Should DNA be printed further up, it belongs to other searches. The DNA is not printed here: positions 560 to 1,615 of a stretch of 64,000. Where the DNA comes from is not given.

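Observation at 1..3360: Tightly coupled macro domain - ATP-dependent ligase - NadE-like - cysteine desulfurase operon next to the prophage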

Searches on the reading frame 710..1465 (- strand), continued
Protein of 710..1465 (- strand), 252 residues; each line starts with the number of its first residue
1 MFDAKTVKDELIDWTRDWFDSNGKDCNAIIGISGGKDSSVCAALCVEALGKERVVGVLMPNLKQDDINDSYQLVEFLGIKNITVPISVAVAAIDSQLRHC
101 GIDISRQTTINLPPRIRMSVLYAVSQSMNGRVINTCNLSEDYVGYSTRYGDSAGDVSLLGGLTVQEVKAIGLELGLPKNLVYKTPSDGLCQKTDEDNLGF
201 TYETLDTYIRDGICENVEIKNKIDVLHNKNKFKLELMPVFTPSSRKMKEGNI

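Call 44: search_protein_families(library=phrogs, proteins=[L002:7576-7992:+, L012:3733-4548:+, L012:6099-6728:+, L012:6780-7157:+, L012:12406-13671:+, L009:11445-12098:+, L009:13280-14038:+, L009:6617-7165:+, L009:1668-2294:+, L009:364-1119:+], max_evalue=0.01)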
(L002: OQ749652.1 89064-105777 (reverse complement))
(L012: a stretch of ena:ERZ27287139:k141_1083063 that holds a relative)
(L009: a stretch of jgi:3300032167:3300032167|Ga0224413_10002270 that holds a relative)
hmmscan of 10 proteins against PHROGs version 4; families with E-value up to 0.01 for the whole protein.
L002:7576-7992:+ (139 aa): 3 families
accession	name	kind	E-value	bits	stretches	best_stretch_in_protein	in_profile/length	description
phrog_1238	-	moron, auxiliary metabolic gene and host takeover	4e-18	66.5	1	6-133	3-128/155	phosphoheptose isomerase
phrog_24386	-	unknown function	6.4e-08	33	1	26-115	4-99/339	-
phrog_4256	-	unknown function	0.00011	23.1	1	24-92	10-72/141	-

L012:3733-4548:+ (272 aa): 1 family
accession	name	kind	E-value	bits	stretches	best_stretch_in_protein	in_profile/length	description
phrog_10079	-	unknown function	7.4e-30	105.5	3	196-272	275-344/344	-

L012:6099-6728:+ (210 aa): 1 family
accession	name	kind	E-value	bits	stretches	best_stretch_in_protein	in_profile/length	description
phrog_26364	-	unknown function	3.2e-10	41.4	1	12-195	22-182/196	-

L012:6780-7157:+ (126 aa): 0 families

L012:12406-13671:+ (422 aa): 0 families

L009:11445-12098:+ (218 aa): 1 family
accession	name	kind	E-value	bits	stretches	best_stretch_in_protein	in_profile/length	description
phrog_10079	-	unknown function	3.1e-35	123.2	3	104-157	145-198/344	-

L009:13280-14038:+ (253 aa): 0 families

L009:6617-7165:+ (183 aa): 0 families

L009:1668-2294:+ (209 aa): 0 families

L009:364-1119:+ (252 aa): 0 families

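Call 52: find_encoding_contigs(protein=P0144, flank=10000, max_places=2)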
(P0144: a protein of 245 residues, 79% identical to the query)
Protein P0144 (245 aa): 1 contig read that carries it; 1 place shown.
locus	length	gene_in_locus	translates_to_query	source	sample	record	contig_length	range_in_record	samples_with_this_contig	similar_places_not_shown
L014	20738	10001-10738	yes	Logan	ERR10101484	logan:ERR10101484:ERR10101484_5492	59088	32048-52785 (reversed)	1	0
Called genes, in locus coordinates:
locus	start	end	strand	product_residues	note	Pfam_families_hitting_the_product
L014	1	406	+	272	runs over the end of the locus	-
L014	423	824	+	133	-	-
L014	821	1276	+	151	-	-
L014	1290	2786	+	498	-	PF18127:NAMPT_N, PF04095:NAPRTase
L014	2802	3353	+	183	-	PF04011:LemA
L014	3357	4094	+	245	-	-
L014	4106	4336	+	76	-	-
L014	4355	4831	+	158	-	PF18143:HAD_SAK_2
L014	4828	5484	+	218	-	-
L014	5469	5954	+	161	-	PF14025:DUF4241 (weak)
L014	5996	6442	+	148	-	-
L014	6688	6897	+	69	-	-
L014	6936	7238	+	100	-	-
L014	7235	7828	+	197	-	-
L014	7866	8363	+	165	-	-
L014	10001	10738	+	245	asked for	PF02540:NAD_synthase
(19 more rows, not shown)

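Call 53: find_encoding_contigs(protein=P0163, flank=10000, max_places=2)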
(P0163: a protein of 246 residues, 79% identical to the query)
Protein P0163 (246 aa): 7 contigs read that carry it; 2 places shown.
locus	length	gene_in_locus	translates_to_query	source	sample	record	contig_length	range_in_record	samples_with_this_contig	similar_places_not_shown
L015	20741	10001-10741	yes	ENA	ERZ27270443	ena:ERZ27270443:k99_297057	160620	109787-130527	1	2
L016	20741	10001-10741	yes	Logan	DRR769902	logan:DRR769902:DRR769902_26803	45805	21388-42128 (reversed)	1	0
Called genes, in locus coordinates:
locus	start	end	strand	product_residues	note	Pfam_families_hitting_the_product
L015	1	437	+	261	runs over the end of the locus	PF00156:Pribosyltran (weak)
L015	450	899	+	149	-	-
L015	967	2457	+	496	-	PF18127:NAMPT_N, PF04095:NAPRTase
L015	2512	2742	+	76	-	-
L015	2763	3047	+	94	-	-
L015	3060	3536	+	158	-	PF18143:HAD_SAK_2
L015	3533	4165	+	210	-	-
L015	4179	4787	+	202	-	PF19789:DUF6273 (faint)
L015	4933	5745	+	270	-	PF04055:Radical_SAM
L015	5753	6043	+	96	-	-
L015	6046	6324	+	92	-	-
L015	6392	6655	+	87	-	-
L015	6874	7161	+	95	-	-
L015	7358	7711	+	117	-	-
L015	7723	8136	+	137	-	PF25682:Phage_VG64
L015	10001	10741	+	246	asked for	PF02540:NAD_synthase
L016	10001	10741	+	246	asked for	PF02540:NAD_synthase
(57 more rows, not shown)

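Call 65: find_related_loci(query=A3, collection=genome_contigs, flank=6000)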
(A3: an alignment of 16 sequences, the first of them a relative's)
Query A3 (388 aa) in genome_contigs; peptide patterns used: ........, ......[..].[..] (x = any residue, [..] = any of these).
91 stretches matched a pattern; 77 encode a relative of the query (tblastn E <= 1e-3); 77 distinct loci.
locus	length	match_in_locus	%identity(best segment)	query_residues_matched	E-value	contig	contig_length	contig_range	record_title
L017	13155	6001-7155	58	1-388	3e-146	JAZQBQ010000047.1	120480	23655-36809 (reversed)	MAG: Congzhengia sp. isolate T1900044640_TS20190106.MAGScoT_cleanbin_000029 SGB_1240_k141_1480698, whole genome shotgun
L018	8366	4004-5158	58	1-388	3e-146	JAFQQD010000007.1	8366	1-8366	MAG: Clostridia bacterium isolate RGIG2049 Goat_Colon-2__c64409, whole genome shotgun sequence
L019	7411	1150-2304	58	1-388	4e-146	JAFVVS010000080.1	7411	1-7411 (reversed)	MAG: Alistipes sp. isolate RGIG5438 Sheep_Colon-5__c471371, whole genome shotgun sequence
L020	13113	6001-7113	42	1-385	2e-91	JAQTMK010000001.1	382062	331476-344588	MAG: Candidatus Nanoarchaeia archaeon isolate STA_39 NODE_35_length_382062_cov_4.958901_Sandtown_A, whole genome shotgun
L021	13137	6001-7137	40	1-385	1e-85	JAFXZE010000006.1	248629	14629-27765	MAG: Clostridia bacterium isolate RGIG6879 Sheep_Rumen-5__c1722, whole genome shotgun sequence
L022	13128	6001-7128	41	1-382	1e-81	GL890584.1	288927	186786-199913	Lachnospiraceae oral taxon 107 str. F0167 genomic scaffold supercont1.2, whole genome shotgun sequence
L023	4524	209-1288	39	1-367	1e-79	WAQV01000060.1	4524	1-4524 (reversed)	MAG: Candidatus Pacearchaeota archaeon isolate S146_159_esom k151_599513, whole genome shotgun sequence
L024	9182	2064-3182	38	2-382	6e-79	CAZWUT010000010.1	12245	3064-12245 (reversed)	MAG TPA_asm: Candidatus Woesearchaeota archaeon isolate binchicken_co100_462 genome assembly, contig: NODE_8327_length_1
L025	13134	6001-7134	39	2-385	5e-78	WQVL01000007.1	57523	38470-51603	MAG: Oscillospiraceae bacterium isolate Emb289P1bin134 Ga0123355_10000373, whole genome shotgun sequence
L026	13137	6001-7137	38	1-385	3e-77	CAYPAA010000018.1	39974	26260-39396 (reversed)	MAG TPA_asm: uncultured Roseburia sp. isolate SRP222994_co1_249 genome assembly, contig: NODE_1739_length_39974_cov_6.92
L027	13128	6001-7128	38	1-388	6e-77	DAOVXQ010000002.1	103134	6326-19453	MAG TPA_asm: archaeon isolate CSMAG_1761 CSMAG_1761_k141_1765221_length_103134_cov_13.0363, whole genome shotgun sequenc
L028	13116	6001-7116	37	2-382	4e-75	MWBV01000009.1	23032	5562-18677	MAG: Candidatus Diapherotrites archaeon ADurb.Bin253 BWY36_contig000009, whole genome shotgun sequence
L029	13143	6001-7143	38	2-385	8e-74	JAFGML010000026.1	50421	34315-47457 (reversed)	MAG: Thermoplasmatota archaeon isolate Zod_Metabat.472 k87_3847527, whole genome shotgun sequence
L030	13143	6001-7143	37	2-385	8e-73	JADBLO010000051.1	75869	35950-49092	MAG: Thermoplasmata archaeon isolate Bin3_14.8m NODE_12_length_75869_cov_16.498101, whole genome shotgun sequence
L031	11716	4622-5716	38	2-367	2e-72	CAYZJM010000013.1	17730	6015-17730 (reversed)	MAG TPA_asm: Candidatus Woesearchaeota archaeon isolate binchicken_co77_188 genome assembly, contig: NODE_3817_length_17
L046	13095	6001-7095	39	1-376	4e-64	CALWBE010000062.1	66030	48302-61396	MAG: uncultured Clostridia bacterium isolate E08__bin290 genome assembly, contig: E08__k127_8117999, whole genome shotgu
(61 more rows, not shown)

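Call 67: search_protein_families(library=pfam, proteins=[L021:5518-5922:+, L021:7175-7582:+, L021:7679-8818:+, L025:7193-7648:+, L025:7623-8771:+, L026:7175-7636:+, L046:7143-8642:+, L046:8632-9678:+, L022:5330-5827:-, L020:7130-7501:+], max_evalue=0.001)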
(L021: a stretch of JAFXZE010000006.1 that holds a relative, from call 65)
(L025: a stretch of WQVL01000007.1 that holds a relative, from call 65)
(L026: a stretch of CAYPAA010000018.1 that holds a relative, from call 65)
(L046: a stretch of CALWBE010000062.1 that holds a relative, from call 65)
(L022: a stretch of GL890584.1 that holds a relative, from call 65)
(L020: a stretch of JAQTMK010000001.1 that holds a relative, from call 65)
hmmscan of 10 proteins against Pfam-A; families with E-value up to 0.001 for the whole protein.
L021:5518-5922:+ (135 aa): 1 family
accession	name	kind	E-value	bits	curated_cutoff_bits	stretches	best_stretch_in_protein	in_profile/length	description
PF02082.26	Rrf2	-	2.7e-35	121.8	30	1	3-129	1-131/132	Iron-dependent Transcriptional regulator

L021:7175-7582:+ (136 aa): 1 family
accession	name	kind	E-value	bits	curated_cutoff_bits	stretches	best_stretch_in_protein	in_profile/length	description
PF01592.21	NifU_N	-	3.3e-49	166.7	22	1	3-123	2-125/127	NifU-like N terminal domain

L021:7679-8818:+ (380 aa): 0 families

L025:7193-7648:+ (152 aa): 1 family
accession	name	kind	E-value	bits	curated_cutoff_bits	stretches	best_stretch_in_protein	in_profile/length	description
PF01592.21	NifU_N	-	1.3e-51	174.5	22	1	1-122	1-125/127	NifU-like N terminal domain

L025:7623-8771:+ (383 aa): 5 families
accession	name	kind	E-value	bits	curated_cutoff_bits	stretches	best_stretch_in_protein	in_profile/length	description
PF03054.22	tRNA_Me_trans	-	1.6e-72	243.9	20.6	1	28-228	1-201/202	tRNA methyl transferase HUP domain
PF20259.3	tRNA_Me_trans_M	-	1.1e-18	67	27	1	240-297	7-66/66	tRNA methyl transferase PRC-barrel domain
PF20258.4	tRNA_Me_trans_C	-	2.7e-16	60.1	20.6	1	306-381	4-77/77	Aminomethyltransferase beta-barrel domain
PF02540.23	NAD_synthase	-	2e-06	27.5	21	1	25-121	16-103/242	NAD synthase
PF00764.25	Arginosuc_synth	-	0.00021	21.8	27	1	29-111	1-74/162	Arginosuccinate synthase N-terminal HUP domain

L026:7175-7636:+ (154 aa): 1 family
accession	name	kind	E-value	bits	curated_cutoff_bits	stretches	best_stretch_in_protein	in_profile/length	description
PF01592.21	NifU_N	-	6.4e-50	169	22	1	6-128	1-125/127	NifU-like N terminal domain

L046:7143-8642:+ (500 aa): 3 families
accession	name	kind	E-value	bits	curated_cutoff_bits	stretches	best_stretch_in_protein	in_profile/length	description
PF08245.18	Mur_ligase_M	-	1.4e-46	159.4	24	1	121-323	1-199/200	Mur ligase middle domain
PF02875.26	Mur_ligase_C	-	6.6e-27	95.3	28.4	1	345-473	1-127/127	Mur ligase, glutamate ligase domain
PF01225.30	Mur_ligase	-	4.5e-09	37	21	1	31-108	3-94/95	Mur ligase family, catalytic domain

L046:8632-9678:+ (349 aa): 0 families

L022:5330-5827:- (166 aa): 0 families

L020:7130-7501:+ (124 aa): 1 family
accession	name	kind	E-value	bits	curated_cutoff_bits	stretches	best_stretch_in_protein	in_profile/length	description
PF01592.21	NifU_N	-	2.1e-40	138.2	22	1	1-123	1-125/127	NifU-like N terminal domain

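Call 70: find_related_loci(query=A3, collection=viral_contigs, flank=10000)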
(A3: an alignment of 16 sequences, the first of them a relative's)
Query A3 (388 aa) in viral_contigs; peptide patterns used: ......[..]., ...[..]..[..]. (x = any residue, [..] = any of these).
45 stretches matched a pattern; 16 encode a relative of the query (tblastn E <= 1e-3); 16 distinct loci.
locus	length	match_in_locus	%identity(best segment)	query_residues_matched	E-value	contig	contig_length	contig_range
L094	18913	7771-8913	57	1-384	1e-147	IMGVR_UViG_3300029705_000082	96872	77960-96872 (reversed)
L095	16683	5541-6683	57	1-384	1e-147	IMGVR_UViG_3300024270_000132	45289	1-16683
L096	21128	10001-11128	46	1-382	2e-103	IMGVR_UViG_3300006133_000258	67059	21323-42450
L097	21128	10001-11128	45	1-382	6e-103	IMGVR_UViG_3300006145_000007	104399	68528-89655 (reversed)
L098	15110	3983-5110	45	1-382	6e-103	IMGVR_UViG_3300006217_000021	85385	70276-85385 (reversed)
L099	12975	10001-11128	47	1-383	1e-100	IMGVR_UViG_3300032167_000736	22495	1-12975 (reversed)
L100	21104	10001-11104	45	10-384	3e-99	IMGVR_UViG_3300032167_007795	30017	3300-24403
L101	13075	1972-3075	45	10-384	3e-99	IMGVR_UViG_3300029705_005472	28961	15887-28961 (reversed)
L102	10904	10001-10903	51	1-306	8e-96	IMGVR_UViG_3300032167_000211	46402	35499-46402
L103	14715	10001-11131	48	1-382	9e-94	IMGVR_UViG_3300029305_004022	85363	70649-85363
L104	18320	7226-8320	40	1-387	4e-72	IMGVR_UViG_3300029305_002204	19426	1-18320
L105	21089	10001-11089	37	2-386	3e-70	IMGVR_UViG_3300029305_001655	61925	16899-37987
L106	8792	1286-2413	36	2-386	7e-64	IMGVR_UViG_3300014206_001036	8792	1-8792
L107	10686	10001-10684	48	1-227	3e-62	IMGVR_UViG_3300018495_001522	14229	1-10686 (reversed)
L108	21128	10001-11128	48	1-383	4e-106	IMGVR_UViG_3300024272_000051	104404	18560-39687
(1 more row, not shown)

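Call 74: search_protein_families(library=pfam, proteins=[L108:11138-11536:+, L108:11552-12193:+, L108:12264-12626:+, L108:12616-12843:+, L108:9208-9726:+, L108:9730-10011:+, L104:8440-9480:+, L104:10501-11274:+, L104:11277-11684:+, L104:6738-7220:+], max_evalue=0.01)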
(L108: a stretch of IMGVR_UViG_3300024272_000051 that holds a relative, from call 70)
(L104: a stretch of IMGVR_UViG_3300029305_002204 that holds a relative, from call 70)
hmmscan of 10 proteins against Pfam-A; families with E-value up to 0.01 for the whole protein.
L108:11138-11536:+ (133 aa): 0 families

L108:11552-12193:+ (214 aa): 0 families

L108:12264-12626:+ (121 aa): 0 families

L108:12616-12843:+ (76 aa): 2 families
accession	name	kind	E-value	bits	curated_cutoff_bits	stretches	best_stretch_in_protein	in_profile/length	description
PF08609.16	Fes1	-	0.0057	18.1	22.3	0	42-69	61-88/89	Nucleotide exchange factor Fes1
PF23991.1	DUF7310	-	0.0068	17.3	40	1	27-74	13-59/83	Coiled-coil region of unknown function (DUF7310)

L108:9208-9726:+ (173 aa): 0 families

L108:9730-10011:+ (94 aa): 0 families

L104:8440-9480:+ (347 aa): 2 families
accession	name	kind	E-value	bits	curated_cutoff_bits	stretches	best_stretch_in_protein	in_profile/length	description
PF08275.17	DNAG_N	-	0.00098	19.7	26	0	178-225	78-126/128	DNA primase catalytic core, N-terminal domain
PF01751.28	Toprim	-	0.0017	18.9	23.1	1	236-289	2-69/96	Toprim domain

L104:10501-11274:+ (258 aa): 2 families
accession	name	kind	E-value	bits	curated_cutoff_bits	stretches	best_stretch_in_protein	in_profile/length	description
PF01966.28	HD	-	1.3e-07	32.4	22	1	77-181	14-114/116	HD domain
PF20600.3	ExoX-like_C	-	9.5e-07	28.5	26.5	1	208-236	1-29/30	Exodeoxyribonuclease X-like C-terminal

L104:11277-11684:+ (136 aa): 0 families

L104:6738-7220:+ (161 aa): 3 families
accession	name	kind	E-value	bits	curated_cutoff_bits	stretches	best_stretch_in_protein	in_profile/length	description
PF18955.5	DUF5698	-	0.0014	19.4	27.5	1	24-76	3-56/58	Domain of unknown function (DUF5698)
PF09335.16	VTT_dom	-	0.0017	19.3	33.9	1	55-118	14-75/123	VTT domain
PF12122.13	Rhomboid_N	-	0.009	16.7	26.2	0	91-121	2-32/86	Cytoplasmic N-terminal domain of rhomboid serine protease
